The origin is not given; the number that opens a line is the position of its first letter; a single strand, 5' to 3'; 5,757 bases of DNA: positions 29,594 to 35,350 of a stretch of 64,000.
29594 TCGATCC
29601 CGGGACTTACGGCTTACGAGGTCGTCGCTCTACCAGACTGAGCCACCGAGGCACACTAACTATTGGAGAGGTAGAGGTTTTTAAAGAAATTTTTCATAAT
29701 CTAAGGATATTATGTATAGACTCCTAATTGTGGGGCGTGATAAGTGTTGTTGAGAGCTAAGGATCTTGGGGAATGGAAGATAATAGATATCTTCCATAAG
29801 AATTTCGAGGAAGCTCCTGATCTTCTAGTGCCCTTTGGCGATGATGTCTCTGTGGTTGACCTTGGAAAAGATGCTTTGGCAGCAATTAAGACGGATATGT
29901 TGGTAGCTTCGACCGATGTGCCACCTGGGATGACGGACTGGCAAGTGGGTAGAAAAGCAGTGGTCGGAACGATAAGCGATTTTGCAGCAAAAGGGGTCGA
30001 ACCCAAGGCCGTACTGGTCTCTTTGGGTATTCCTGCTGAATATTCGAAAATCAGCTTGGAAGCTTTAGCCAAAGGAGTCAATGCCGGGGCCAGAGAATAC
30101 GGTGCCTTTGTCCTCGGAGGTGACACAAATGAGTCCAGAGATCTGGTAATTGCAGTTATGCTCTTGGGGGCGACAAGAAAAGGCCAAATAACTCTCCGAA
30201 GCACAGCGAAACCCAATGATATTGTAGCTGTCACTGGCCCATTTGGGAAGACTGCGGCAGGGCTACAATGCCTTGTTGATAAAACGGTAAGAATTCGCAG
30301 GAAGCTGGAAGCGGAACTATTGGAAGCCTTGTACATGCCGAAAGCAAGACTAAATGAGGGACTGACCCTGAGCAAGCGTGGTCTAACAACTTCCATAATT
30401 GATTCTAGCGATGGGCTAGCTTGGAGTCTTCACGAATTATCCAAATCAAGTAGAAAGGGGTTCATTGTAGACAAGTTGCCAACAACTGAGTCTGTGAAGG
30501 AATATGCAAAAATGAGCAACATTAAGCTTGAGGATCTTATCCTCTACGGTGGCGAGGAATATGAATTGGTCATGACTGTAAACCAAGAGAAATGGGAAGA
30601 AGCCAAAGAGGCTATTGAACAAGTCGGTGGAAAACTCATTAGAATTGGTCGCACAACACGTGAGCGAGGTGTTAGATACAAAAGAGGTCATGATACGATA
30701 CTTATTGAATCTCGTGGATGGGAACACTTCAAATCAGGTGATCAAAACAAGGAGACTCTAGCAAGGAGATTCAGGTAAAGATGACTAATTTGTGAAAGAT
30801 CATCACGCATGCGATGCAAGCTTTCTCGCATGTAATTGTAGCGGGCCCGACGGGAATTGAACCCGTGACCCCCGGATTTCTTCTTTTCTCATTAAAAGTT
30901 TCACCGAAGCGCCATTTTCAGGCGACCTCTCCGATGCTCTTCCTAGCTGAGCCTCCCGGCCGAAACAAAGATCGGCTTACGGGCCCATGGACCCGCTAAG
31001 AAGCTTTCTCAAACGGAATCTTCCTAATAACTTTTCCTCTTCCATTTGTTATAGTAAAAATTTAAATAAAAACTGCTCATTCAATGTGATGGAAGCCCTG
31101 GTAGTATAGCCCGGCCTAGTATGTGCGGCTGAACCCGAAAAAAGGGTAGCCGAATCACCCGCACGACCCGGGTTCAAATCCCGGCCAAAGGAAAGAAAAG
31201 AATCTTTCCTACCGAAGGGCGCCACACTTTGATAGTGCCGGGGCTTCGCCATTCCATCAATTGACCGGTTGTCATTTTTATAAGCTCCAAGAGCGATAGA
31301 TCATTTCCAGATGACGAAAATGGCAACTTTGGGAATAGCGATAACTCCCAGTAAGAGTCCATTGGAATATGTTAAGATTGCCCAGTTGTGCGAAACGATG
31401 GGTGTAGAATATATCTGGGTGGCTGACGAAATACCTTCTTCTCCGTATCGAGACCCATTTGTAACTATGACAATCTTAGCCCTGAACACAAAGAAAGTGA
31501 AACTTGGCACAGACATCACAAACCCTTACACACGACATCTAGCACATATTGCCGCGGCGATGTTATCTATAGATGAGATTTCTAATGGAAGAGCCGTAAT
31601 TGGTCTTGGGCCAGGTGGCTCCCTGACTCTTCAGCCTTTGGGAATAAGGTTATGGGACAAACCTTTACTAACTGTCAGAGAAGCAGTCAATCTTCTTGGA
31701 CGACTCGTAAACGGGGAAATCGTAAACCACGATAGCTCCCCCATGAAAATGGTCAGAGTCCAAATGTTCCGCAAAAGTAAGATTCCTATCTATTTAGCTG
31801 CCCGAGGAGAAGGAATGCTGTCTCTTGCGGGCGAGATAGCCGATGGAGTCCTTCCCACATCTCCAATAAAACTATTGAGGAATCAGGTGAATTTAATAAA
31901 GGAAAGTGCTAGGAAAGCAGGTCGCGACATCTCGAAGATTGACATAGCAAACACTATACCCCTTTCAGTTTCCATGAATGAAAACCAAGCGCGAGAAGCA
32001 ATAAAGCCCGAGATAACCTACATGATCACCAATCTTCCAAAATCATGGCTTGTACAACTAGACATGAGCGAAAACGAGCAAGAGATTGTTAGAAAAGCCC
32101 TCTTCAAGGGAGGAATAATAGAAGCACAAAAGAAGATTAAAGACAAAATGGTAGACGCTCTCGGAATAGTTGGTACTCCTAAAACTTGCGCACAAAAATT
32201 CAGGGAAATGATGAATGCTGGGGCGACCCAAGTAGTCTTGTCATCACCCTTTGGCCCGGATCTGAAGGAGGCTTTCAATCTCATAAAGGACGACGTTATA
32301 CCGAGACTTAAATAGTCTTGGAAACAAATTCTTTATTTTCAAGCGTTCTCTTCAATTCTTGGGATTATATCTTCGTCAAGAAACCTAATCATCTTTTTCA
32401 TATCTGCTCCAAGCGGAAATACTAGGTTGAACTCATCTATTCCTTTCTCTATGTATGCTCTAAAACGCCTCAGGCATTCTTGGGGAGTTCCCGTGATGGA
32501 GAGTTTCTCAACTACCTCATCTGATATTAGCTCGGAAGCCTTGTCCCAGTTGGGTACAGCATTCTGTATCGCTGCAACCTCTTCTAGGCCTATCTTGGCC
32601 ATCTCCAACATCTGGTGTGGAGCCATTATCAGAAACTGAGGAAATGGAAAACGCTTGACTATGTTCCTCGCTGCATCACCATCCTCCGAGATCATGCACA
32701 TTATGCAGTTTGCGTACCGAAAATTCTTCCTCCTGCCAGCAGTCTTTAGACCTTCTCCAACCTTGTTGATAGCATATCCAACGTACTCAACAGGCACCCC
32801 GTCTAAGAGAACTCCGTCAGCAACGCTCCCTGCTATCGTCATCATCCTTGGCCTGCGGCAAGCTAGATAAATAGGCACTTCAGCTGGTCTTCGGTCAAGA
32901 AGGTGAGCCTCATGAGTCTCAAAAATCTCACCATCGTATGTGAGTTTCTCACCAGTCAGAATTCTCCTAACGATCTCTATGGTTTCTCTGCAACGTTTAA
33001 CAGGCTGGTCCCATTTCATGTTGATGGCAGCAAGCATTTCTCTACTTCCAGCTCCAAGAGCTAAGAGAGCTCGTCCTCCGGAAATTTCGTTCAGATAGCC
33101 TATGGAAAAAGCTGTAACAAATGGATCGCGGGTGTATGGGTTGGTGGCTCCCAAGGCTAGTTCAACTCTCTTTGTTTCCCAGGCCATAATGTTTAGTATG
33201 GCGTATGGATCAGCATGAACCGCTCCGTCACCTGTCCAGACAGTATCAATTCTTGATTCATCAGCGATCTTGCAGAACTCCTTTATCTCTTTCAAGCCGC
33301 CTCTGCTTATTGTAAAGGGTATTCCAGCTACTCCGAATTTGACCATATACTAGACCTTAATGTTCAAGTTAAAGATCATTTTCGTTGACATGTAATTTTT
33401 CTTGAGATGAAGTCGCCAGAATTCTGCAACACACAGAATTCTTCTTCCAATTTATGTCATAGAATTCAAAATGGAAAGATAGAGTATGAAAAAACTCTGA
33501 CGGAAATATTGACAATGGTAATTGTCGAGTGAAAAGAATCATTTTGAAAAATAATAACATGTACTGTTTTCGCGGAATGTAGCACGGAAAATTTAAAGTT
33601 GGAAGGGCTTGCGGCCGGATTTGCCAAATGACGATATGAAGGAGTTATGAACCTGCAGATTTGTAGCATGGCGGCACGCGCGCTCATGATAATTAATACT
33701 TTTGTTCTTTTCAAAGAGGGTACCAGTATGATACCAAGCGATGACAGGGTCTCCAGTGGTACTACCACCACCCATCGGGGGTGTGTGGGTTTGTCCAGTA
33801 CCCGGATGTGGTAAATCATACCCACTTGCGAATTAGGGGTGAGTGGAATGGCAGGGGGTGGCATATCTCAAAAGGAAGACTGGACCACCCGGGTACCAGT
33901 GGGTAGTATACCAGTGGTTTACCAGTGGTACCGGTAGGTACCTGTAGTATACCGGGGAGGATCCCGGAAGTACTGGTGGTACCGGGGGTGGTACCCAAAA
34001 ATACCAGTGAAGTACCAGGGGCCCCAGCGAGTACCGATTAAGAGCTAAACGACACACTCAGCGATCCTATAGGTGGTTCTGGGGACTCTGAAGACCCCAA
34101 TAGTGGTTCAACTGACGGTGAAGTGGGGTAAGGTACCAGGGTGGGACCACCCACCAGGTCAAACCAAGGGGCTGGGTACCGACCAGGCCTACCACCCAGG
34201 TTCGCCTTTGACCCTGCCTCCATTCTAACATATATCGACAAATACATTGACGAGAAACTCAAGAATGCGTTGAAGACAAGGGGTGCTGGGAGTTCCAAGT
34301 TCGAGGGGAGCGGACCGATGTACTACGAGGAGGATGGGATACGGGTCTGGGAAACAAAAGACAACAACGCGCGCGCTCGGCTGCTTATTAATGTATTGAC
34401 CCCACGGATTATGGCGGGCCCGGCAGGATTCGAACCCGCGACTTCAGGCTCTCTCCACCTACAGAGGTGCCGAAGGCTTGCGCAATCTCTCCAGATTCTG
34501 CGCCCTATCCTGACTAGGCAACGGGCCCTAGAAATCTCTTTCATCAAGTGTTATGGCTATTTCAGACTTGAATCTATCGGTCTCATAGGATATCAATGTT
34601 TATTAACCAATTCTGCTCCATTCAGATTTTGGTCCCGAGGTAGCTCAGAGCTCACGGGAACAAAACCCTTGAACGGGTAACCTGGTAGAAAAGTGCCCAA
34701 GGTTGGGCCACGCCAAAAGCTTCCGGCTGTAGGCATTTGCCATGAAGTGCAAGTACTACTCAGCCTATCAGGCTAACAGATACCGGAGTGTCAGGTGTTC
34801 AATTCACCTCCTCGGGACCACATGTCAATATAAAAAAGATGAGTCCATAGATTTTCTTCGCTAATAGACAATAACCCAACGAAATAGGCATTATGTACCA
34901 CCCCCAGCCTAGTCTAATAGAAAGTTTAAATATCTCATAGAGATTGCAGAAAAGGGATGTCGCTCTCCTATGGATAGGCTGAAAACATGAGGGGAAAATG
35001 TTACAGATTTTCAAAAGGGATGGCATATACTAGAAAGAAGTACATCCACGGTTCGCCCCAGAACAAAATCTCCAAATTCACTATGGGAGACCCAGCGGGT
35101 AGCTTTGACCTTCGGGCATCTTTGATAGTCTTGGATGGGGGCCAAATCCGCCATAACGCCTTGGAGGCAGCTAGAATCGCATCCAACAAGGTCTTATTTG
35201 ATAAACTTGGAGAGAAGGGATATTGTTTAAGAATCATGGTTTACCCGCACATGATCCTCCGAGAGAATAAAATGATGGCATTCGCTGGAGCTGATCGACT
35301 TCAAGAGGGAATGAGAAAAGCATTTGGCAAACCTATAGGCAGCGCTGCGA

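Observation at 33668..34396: Helically phased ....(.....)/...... repeat array in a ~0.7 kb non-coding island beside tRNA-Arg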

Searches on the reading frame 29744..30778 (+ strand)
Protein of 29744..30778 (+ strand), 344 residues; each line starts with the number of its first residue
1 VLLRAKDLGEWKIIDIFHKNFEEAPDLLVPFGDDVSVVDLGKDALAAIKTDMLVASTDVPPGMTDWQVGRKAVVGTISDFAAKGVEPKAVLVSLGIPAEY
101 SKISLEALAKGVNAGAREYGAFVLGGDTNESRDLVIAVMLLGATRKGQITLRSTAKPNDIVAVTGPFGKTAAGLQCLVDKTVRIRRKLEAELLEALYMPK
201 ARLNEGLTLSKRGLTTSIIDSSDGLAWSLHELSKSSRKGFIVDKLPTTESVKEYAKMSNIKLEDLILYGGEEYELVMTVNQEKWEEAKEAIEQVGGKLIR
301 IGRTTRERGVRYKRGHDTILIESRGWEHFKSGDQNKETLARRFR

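Call 31: search_protein_families(library=pfam, max_evalue=0.00001, proteins=[window:29744-30778:+])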
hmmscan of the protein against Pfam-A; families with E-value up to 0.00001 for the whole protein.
window:29744-30778:+ (344 aa): 2 families
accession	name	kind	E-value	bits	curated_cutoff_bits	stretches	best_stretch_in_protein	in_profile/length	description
PF00586.29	AIRS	-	2.2e-21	76.8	24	1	32-143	1-111/112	AIR synthase related protein, N-terminal domain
PF02769.27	AIRS_C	-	6.4e-07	30.1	23.1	1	157-310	2-151/156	AIR synthase related protein, C-terminal domain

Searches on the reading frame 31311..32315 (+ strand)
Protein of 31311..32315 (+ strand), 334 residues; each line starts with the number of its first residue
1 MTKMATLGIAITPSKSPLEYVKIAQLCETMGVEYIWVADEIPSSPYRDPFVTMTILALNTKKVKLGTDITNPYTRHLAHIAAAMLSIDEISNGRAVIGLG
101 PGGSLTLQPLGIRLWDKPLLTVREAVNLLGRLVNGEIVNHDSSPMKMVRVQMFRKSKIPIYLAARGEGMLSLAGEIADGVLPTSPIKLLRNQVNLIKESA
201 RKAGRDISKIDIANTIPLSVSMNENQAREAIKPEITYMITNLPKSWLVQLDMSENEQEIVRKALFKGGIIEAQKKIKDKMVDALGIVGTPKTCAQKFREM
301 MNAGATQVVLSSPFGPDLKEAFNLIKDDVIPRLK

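Call 11: search_protein_families(library=pfam, max_evalue=1, proteins=[window:31311-32315:+])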
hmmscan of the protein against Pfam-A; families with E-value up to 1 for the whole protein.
window:31311-32315:+ (334 aa): 2 families
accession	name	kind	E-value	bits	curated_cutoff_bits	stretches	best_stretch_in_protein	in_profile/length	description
PF00296.26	Bac_luciferase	-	4.1e-53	181.2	27.9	1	16-307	21-314/314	Luciferase-like monooxygenase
PF10802.14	DUF2540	-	0.042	14.4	25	1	228-263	23-58/75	Protein of unknown function (DUF2540)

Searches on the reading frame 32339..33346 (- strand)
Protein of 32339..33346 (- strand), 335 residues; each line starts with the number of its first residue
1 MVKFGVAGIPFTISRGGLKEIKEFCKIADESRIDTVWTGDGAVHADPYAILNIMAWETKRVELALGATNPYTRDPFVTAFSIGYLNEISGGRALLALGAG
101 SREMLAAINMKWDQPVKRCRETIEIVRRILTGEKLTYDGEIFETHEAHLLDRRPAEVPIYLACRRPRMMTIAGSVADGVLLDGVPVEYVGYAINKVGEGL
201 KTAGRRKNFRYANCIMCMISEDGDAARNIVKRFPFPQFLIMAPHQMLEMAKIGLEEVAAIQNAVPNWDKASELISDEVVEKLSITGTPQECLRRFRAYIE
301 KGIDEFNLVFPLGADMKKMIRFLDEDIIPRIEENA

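Call 11: search_protein_families(library=pfam, max_evalue=1, proteins=[window:32339-33346:-])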
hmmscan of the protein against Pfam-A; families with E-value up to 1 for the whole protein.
window:32339-33346:- (335 aa): 3 families
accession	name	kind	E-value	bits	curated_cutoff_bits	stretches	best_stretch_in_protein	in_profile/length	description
PF00296.26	Bac_luciferase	-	3.6e-54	184.7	27.9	1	17-304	21-313/314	Luciferase-like monooxygenase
PF09239.17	Topo-VIb_trans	-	0.047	13.9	24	1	197-301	51-149/159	Topoisomerase VI B subunit, transducer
PF03482.18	SIC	-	0.13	13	25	0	67-84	10-27/30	sic protein repeat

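Call 38: find_homologous_proteins(query=window:32339-33346:-, max_evalue=1e-60)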
Query window:32339-33346:- (335 aa): 3 proteins with E <= 1e-60 among 5125 candidates.
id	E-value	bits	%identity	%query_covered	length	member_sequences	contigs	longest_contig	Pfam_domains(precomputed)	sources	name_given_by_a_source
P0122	9.2e-222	753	99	100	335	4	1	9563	PF00296.27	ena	-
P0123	1.8e-199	680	88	100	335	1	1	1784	PF00296.27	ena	-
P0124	7.4e-79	284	44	92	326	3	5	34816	PF00296.27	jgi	-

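Call 39: find_encoding_contigs(protein=P0123, flank=5000, max_places=4)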
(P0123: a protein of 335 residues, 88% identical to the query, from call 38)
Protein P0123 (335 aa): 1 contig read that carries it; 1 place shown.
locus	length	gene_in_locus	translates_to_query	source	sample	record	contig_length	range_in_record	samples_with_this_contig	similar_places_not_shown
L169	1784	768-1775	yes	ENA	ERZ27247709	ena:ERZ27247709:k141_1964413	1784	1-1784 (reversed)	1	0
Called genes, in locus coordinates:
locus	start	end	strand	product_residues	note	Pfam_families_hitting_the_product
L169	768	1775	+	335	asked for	PF00296:Bac_luciferase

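Call 40: find_encoding_contigs(protein=P0122, flank=8000, max_places=4)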
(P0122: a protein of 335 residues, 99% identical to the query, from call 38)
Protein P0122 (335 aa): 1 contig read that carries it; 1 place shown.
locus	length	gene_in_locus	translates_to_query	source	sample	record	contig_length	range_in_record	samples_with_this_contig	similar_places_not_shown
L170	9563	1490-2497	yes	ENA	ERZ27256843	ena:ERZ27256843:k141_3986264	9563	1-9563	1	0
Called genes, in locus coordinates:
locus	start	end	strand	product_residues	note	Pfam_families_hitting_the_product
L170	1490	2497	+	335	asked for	PF00296:Bac_luciferase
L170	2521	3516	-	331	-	PF00296:Bac_luciferase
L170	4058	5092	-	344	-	PF00586:AIRS, PF02769:AIRS_C (weak)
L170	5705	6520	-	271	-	PF00316:FBPase (weak), PF00459:Inositol_P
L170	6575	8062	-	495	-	PF14691:Fer4_20, PF01262:AlaDh_PNT_C (faint), PF00070:Pyr_redox (faint), PF07992:Pyr_redox_2, PF13738:Pyr_redox_3 (faint), PF13450:NAD_binding_8 (faint)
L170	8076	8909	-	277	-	PF10418:DHODB_Fe-S_bind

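Call 68: list_cluster_members(proteins=[P0122, P0126, P0001, P0002, P0123])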
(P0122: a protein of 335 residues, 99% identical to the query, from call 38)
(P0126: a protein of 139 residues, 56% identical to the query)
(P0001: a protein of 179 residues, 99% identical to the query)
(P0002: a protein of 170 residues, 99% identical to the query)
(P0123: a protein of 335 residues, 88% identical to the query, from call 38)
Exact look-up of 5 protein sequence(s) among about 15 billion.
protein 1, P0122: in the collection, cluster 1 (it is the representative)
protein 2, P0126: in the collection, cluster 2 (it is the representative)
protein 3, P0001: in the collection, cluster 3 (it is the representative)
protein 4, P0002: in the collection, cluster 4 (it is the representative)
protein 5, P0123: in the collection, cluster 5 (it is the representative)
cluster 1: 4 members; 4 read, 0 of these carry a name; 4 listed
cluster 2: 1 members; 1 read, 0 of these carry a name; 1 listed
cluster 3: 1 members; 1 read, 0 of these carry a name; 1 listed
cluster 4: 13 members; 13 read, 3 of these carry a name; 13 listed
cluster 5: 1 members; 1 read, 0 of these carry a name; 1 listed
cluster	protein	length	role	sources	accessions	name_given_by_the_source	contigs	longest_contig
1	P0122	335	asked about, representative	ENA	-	-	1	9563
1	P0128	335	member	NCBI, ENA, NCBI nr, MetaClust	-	-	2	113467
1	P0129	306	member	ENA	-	-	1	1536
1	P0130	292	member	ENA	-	-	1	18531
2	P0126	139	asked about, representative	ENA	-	-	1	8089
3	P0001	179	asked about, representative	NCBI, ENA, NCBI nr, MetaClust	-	-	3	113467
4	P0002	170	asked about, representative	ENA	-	-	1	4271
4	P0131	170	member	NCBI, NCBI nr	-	-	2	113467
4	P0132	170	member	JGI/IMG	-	large subunit ribosomal protein L10e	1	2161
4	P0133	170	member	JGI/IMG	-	large subunit ribosomal protein L10e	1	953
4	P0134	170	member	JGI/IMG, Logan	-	large subunit ribosomal protein L10e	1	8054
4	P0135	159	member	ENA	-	-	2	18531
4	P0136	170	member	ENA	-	-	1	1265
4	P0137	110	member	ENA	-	-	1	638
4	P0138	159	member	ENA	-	-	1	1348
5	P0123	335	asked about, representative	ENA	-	-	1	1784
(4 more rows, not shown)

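Call 69: find_encoding_contigs(protein=P0134, flank=8000, max_places=4)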
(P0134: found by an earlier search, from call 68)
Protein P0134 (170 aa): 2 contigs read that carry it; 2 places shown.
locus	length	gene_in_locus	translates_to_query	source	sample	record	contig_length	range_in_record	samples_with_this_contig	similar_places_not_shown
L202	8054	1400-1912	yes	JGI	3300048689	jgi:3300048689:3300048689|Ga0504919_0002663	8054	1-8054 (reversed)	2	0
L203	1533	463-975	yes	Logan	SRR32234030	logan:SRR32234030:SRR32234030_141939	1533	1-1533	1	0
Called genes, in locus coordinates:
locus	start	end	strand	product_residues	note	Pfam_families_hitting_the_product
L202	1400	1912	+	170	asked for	PF00252:Ribosomal_L16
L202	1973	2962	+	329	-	PF01866:Diphthamide_syn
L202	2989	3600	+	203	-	PF03602:Cons_hypoth95 (weak), PF05175:MTS, PF06325:PrmA, PF01170:UPF0020 (weak), PF13847:Methyltransf_31, PF13649:Methyltransf_25 (weak)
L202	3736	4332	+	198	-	PF14382:ECR1_N, PF00575:S1 (faint)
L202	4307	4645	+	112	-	PF13656:RNA_pol_L_2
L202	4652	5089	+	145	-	PF11469:Ribonucleas_3_2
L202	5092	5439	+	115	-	PF02150:Zn_ribbon_RPB9, PF01096:Zn_ribbon_TFIIS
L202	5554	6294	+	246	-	PF00705:PCNA_N, PF04139:Rad9, PF02747:PCNA_C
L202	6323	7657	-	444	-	PF02881:SRP54_N, PF06414:Zeta_toxin (weak), PF00448:SRP54, PF02978:SRP_SPB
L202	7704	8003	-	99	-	PF28410:Diphthami_syn_2_C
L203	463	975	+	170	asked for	PF00252:Ribosomal_L16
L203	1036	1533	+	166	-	?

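Call 70: find_encoding_contigs(protein=P0129, flank=3000, max_places=4)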
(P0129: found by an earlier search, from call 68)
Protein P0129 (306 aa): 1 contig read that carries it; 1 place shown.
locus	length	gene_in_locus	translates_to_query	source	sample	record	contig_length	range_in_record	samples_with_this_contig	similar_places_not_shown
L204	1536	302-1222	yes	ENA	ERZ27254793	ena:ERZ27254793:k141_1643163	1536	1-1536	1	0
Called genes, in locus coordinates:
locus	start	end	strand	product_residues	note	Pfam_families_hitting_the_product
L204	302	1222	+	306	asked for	PF00296:Bac_luciferase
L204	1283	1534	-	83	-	?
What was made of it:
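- Tried and rejected: L204 (call 70) has only 301 bp upstream of LLM, which reach the island only because 258 bp of the spacer are deleted there.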

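Call 73: find_encoding_contigs(protein=P0132, flank=3000, max_places=4)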
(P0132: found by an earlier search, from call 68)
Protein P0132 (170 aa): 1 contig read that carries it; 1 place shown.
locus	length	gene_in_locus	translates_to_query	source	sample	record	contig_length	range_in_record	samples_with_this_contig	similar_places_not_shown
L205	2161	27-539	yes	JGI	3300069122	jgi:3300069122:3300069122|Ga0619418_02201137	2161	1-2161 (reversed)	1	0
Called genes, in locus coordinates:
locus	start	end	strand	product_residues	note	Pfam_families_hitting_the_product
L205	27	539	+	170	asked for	PF00252:Ribosomal_L16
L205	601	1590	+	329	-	PF01866:Diphthamide_syn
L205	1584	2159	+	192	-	?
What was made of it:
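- Tried and rejected: L205 (call 73) did not reach the junction.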

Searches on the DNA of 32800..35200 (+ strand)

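Call 4: search_rna_families(source=window, start=32800, end=35200, threshold=evalue, max_evalue=1, show_alignments=2)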
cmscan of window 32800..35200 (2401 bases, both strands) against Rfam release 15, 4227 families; matches with E-value up to 1: 1.
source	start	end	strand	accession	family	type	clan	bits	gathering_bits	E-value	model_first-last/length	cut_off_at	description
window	34415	34528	-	RF00005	tRNA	Gene; tRNA;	CL00001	38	29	7.7e-06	1-71/71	no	tRNA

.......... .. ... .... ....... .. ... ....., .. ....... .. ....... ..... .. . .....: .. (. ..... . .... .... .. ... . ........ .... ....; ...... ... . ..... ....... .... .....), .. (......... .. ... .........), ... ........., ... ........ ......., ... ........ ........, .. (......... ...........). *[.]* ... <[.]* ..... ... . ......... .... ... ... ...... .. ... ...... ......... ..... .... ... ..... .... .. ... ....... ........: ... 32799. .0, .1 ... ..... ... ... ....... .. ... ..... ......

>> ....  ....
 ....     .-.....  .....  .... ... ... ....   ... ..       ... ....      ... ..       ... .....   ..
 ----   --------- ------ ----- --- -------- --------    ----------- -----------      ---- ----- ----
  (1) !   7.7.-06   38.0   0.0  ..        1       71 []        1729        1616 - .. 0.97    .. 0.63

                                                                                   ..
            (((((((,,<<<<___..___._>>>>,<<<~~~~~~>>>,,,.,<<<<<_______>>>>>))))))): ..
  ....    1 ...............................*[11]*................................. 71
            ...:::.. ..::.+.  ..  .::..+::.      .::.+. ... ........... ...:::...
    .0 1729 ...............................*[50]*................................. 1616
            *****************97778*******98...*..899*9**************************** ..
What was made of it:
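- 34412..34528 (-): tRNA-Arg(UCG) with an encoded CCA and two introns (29/30 and 37/38). It is intact in all alleles. Rfam tRNA, 38 bits (call 4).
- On Structured non-coding RNA: Rfam at E up to 1 found only the tRNA (call 4).
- Checked: The tRNA is at 34412-34528 on the minus strand (Rfam, 38 bits, call 4).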

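Call 45: search_dna_similar(query=window:33676-34411:+, collection=plasmids, mode=distant, max_evalue=0.01)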
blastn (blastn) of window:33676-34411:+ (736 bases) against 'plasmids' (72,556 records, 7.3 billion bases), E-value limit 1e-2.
No match.

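Call 46: search_dna_similar(query=window:33676-34411:+, collection=phages, mode=distant, max_evalue=0.01)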
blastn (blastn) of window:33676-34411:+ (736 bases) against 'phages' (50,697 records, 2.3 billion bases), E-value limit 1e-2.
No match.
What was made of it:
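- Tried and rejected: blastn against plasmids and phages (calls 45, 46).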

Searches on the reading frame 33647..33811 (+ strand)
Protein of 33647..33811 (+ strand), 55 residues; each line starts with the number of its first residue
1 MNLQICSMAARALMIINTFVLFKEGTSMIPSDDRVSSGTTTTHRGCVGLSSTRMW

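Call 11: search_protein_families(library=pfam, max_evalue=1, proteins=[window:33647-33811:+])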
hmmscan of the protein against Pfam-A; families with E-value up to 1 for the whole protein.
seq(55 aa): 0 families

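Call 12: search_protein_families(library=phrogs, max_evalue=1, proteins=[window:33647-33811:+])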
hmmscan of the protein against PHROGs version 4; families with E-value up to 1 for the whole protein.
seq(55 aa): 0 families

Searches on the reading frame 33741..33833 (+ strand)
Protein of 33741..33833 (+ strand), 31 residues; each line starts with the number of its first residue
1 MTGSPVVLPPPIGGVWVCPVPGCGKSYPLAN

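Call 11: search_protein_families(library=pfam, max_evalue=1, proteins=[window:33741-33833:+])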
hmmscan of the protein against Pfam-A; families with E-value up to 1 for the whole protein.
seq(31 aa): 1 family
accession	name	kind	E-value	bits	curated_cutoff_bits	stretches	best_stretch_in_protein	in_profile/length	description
PF22996.2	C2H2-2nd_BIRD-IDD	-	0.25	11.9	27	1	15-28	4-17/35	BIRD-IDD transcription factor, second C2H2 zinc finger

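Call 12: search_protein_families(library=phrogs, max_evalue=1, proteins=[window:33741-33833:+])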
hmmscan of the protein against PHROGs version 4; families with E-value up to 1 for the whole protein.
seq(31 aa): 0 families
